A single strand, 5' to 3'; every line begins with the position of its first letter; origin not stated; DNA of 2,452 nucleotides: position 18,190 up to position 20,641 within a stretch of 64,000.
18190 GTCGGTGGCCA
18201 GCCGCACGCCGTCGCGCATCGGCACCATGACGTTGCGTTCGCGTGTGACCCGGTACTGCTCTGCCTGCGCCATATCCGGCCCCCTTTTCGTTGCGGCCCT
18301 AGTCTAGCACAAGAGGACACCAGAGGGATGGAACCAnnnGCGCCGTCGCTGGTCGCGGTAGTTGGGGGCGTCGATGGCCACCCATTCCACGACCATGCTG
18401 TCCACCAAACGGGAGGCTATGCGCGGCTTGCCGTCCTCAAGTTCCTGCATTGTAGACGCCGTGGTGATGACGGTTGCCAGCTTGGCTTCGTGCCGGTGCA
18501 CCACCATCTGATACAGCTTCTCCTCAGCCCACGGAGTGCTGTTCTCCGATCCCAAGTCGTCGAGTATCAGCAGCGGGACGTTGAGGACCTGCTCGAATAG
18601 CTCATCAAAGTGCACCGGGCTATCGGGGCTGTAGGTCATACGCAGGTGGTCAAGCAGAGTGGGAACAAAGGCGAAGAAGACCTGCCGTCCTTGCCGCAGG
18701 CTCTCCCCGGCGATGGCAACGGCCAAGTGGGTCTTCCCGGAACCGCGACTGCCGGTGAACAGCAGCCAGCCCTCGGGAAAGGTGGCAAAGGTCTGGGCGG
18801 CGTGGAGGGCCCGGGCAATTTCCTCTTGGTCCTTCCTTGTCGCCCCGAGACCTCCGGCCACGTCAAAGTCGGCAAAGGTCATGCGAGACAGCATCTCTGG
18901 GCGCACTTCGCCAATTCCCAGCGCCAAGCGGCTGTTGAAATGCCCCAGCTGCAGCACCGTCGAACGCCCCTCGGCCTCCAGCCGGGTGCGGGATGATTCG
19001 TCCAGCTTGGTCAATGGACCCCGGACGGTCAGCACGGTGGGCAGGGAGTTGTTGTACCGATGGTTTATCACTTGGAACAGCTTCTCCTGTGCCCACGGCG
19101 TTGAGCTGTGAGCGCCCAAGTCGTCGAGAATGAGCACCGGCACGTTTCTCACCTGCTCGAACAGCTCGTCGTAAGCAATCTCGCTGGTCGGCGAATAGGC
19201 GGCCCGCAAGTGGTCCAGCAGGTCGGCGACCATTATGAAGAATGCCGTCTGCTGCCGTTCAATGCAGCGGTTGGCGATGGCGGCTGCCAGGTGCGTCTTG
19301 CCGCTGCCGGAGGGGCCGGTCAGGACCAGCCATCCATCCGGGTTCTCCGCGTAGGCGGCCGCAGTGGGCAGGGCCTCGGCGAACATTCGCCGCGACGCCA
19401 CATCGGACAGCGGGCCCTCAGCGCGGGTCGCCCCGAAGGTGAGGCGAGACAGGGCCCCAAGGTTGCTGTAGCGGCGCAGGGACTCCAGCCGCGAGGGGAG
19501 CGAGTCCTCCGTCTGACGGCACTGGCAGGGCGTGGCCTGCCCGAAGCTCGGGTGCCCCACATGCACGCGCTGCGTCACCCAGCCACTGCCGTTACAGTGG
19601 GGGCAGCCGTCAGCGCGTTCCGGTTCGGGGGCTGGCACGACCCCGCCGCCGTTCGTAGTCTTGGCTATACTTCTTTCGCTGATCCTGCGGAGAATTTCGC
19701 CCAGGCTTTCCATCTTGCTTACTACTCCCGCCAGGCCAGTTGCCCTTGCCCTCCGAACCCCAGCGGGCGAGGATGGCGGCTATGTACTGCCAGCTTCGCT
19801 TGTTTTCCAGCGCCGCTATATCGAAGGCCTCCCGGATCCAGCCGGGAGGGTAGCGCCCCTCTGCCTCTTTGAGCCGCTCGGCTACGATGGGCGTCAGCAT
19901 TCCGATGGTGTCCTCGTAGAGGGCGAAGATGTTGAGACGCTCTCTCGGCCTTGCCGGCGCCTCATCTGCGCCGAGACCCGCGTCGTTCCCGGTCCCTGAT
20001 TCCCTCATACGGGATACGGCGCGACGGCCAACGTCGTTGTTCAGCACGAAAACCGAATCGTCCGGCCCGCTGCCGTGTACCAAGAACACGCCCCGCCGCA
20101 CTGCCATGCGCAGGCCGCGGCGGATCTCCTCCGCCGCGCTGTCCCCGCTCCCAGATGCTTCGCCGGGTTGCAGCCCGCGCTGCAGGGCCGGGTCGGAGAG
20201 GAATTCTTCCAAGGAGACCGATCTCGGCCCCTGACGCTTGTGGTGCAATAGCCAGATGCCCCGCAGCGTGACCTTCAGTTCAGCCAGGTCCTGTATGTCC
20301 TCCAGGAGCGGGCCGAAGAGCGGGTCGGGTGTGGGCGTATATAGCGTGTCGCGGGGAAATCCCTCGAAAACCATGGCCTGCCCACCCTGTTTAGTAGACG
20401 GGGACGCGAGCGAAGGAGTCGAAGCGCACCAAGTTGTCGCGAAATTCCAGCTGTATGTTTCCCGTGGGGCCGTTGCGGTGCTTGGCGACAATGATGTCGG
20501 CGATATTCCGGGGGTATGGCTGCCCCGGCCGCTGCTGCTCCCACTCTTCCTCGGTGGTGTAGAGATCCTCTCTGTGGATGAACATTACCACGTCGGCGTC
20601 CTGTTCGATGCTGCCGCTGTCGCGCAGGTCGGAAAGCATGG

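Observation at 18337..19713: Helicase-loader protein with two complete DnaC/DnaI-type ATPase modules in one polypeptide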

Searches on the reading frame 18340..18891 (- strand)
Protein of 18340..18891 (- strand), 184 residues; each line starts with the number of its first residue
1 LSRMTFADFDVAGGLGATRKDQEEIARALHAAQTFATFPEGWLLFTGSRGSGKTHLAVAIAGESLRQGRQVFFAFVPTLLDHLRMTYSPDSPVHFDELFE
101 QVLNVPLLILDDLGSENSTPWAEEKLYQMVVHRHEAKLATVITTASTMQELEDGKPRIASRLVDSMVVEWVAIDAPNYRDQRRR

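Call 24: search_solved_structures(query=window:18340-18891:-, max_evalue=0.000001, show_alignments=5)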
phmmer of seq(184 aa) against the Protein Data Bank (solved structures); distinct sequences matched with E-value up to 0.000001: 9.
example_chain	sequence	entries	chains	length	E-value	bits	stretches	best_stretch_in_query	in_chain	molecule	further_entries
3ec2_A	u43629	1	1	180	1e-14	58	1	42-164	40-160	DNA replication protein DnaC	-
3ecc_A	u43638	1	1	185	1.1e-14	57.9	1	42-164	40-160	DNA replication protein DnaC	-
6qel_G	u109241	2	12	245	2.3e-12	50.3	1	43-179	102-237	DNA replication protein dnaC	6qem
2w58_A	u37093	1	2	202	1.2e-09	41.5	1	43-151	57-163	PRIMOSOME COMPONENT (HELICASE LOADER)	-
2qgz_A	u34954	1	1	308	2.2e-08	37.4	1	28-152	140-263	Putative primosome component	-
5bq5_A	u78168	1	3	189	8.3e-08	35.5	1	42-147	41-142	Insertion sequence IS5376 putative ATP-binding protein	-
4m4w_J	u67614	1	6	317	1.3e-07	34.9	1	43-151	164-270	Primosomal protein DnaI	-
8q3w_A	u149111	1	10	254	1.7e-07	34.4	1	42-146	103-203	Insertion sequence IS5376 putative ATP-binding protein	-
8q4d_E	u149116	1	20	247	3.1e-07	33.6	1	42-146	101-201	Insertion sequence IS5376 putative ATP-binding protein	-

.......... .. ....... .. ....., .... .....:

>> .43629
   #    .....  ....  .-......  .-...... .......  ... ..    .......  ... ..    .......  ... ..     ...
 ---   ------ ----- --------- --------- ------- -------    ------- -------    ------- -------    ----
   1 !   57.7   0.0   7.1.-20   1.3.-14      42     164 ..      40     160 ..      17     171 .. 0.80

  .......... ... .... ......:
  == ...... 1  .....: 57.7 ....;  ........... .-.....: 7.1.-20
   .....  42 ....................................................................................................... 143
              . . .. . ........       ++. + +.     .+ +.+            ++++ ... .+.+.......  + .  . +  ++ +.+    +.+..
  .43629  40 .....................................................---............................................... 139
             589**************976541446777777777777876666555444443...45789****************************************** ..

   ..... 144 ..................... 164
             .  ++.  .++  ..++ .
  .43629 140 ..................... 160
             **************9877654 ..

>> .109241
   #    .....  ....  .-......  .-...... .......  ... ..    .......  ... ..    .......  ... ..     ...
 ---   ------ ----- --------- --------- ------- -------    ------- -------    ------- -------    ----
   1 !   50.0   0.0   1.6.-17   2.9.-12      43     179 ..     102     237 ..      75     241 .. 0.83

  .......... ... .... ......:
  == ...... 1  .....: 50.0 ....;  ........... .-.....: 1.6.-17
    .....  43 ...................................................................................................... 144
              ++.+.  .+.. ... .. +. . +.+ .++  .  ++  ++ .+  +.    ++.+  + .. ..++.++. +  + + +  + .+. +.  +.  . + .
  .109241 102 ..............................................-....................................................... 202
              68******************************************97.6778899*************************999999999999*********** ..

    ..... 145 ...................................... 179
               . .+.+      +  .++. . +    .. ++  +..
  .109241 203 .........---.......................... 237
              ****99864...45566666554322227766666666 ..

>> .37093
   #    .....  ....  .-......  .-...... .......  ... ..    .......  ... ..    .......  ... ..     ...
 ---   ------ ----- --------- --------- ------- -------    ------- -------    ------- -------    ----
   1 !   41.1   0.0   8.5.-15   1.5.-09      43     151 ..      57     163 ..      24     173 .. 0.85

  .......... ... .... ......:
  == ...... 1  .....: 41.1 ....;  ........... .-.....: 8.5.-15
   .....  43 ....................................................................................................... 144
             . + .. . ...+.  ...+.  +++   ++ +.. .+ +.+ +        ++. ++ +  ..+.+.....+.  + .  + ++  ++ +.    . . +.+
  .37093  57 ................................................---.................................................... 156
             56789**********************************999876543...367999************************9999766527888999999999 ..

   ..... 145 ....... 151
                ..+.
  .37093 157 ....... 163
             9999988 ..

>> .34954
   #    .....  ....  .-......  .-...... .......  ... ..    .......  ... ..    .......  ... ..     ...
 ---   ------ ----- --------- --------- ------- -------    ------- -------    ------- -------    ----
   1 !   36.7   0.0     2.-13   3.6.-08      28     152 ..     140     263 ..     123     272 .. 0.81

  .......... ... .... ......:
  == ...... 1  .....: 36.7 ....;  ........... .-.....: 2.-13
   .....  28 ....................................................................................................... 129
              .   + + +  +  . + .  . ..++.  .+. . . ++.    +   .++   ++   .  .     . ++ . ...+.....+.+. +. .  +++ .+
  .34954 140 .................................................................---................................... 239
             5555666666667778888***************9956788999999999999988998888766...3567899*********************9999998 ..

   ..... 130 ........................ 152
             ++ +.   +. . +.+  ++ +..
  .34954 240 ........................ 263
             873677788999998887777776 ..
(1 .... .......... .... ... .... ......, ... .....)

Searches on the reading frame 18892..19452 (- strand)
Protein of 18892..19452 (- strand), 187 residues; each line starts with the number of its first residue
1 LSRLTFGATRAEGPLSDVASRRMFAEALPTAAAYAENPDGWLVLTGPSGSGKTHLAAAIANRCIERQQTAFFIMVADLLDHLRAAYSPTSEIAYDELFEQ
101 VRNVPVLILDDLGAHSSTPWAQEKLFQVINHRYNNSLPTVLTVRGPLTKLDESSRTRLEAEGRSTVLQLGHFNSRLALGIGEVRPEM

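Call 23: search_solved_structures(query=window:18892-19452:-, max_evalue=0.000001, show_alignments=5)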
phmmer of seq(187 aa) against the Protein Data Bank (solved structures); distinct sequences matched with E-value up to 0.000001: 10.
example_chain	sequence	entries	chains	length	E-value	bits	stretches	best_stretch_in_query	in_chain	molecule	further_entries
4m4w_J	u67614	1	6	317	3.7e-15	59.3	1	6-142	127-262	Primosomal protein DnaI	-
3ecc_A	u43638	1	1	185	4.1e-14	56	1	41-162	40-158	DNA replication protein DnaC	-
3ec2_A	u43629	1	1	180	4.2e-14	55.9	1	41-162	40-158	DNA replication protein DnaC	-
2w58_A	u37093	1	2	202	4.2e-13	52.7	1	41-148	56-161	PRIMOSOME COMPONENT (HELICASE LOADER)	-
6qel_G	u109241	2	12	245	9.4e-13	51.5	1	26-147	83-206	DNA replication protein dnaC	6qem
5he8_A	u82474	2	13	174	1.2e-11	47.9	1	23-152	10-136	Helicase loader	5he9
2qgz_A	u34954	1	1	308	1.9e-11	47.3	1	22-150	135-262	Putative primosome component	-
5bq5_A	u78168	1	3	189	1.2e-09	41.4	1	39-143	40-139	Insertion sequence IS5376 putative ATP-binding protein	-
8q3w_A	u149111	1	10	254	1.8e-09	40.8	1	40-143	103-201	Insertion sequence IS5376 putative ATP-binding protein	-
8q4d_E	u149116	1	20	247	3.2e-09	40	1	40-143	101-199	Insertion sequence IS5376 putative ATP-binding protein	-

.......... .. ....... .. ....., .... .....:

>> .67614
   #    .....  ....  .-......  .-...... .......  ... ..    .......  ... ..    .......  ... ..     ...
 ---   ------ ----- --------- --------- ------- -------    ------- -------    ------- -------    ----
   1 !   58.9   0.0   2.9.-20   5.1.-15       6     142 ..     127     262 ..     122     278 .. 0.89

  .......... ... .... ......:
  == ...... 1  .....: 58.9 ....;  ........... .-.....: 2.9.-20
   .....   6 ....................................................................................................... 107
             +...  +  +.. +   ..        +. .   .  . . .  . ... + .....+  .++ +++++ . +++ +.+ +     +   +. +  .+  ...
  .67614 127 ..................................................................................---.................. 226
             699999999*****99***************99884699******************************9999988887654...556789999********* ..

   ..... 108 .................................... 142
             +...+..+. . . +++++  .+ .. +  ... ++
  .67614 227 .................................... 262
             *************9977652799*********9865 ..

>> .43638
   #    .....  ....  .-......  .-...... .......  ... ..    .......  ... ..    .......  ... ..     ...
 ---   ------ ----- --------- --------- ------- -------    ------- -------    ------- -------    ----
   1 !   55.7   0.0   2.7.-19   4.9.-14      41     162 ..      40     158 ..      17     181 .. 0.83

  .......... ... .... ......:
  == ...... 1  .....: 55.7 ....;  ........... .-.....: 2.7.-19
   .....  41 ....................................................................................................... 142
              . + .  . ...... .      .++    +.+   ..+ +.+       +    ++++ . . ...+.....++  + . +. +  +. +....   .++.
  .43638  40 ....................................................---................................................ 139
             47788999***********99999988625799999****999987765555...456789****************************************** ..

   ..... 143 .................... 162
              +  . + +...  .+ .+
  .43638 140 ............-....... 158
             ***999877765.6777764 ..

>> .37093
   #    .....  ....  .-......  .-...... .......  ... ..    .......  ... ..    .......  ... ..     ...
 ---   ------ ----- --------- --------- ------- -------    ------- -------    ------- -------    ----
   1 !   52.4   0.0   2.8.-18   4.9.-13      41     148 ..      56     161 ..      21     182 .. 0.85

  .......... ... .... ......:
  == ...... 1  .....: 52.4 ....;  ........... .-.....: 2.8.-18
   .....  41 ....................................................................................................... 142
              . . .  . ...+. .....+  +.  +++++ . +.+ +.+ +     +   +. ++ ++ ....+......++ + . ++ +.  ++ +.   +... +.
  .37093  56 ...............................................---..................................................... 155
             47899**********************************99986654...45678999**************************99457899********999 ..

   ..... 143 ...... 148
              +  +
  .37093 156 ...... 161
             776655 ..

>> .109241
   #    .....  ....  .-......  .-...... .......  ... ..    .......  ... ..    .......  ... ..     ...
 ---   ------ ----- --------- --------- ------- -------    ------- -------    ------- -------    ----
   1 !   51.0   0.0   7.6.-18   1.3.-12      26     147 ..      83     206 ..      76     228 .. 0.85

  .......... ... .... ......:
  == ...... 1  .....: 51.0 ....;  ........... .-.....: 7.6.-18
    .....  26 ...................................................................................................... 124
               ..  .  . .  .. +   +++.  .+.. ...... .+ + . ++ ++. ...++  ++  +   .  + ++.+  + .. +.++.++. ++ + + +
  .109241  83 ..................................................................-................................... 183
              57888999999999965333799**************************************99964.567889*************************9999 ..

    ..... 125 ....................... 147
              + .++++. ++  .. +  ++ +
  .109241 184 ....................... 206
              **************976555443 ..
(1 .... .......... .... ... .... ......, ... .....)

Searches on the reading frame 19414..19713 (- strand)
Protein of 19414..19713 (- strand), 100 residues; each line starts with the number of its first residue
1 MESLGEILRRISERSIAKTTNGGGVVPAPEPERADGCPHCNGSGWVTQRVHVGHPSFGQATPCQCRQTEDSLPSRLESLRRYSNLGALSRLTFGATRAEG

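Call 64: search_protein_families(library=pfam, proteins=[window:19414-19713:-], max_evalue=10)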
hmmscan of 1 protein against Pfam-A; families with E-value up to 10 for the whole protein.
window:19414-19713:- (100 aa): 3 families
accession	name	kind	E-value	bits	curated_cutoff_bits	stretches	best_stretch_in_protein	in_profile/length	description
PF00684.25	DnaJ_CXXCXGXG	-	0.00094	19.8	32.7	1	31-66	12-48/65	DnaJ central domain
PF15777.11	Anti-TRAP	-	0.031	14.7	32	1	20-46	16-42/59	Tryptophan RNA-binding attenuator protein inhibitory protein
PF20833.2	RNase_E_G_Thio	-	0.47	11.1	26.8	1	37-47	2-12/86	RNase E/G, Thioredoxin-like domain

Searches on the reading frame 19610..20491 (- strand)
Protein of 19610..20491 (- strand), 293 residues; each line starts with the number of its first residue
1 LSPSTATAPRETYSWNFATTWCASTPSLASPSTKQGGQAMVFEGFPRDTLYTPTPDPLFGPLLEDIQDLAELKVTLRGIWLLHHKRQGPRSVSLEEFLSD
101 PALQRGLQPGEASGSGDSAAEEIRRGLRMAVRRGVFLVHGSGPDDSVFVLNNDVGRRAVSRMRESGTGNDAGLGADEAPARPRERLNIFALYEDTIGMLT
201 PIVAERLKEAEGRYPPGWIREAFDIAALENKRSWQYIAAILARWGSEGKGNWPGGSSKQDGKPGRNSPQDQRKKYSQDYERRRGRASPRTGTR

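Call 3: search_protein_families(library=pfam, proteins=[window:19610-20491:-], max_evalue=0.01)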
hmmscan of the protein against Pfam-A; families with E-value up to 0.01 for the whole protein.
window:19610-20491:- (293 aa): 1 family
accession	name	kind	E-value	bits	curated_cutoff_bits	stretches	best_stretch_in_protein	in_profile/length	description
PF07261.16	DnaB_2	-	1.9e-06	27.9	22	1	190-248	2-63/74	Replication initiation and membrane attachment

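Call 4: search_protein_families(library=ncbifam, proteins=[window:19610-20491:-], max_evalue=0.01)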
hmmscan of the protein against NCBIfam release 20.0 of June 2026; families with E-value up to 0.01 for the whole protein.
window:19610-20491:- (293 aa): 1 family
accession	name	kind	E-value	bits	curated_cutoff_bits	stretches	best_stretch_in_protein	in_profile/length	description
TIGR01446.1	DnaD_dom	domain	2.2e-08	34.1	24.95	1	189-248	2-64/73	DnaD domain protein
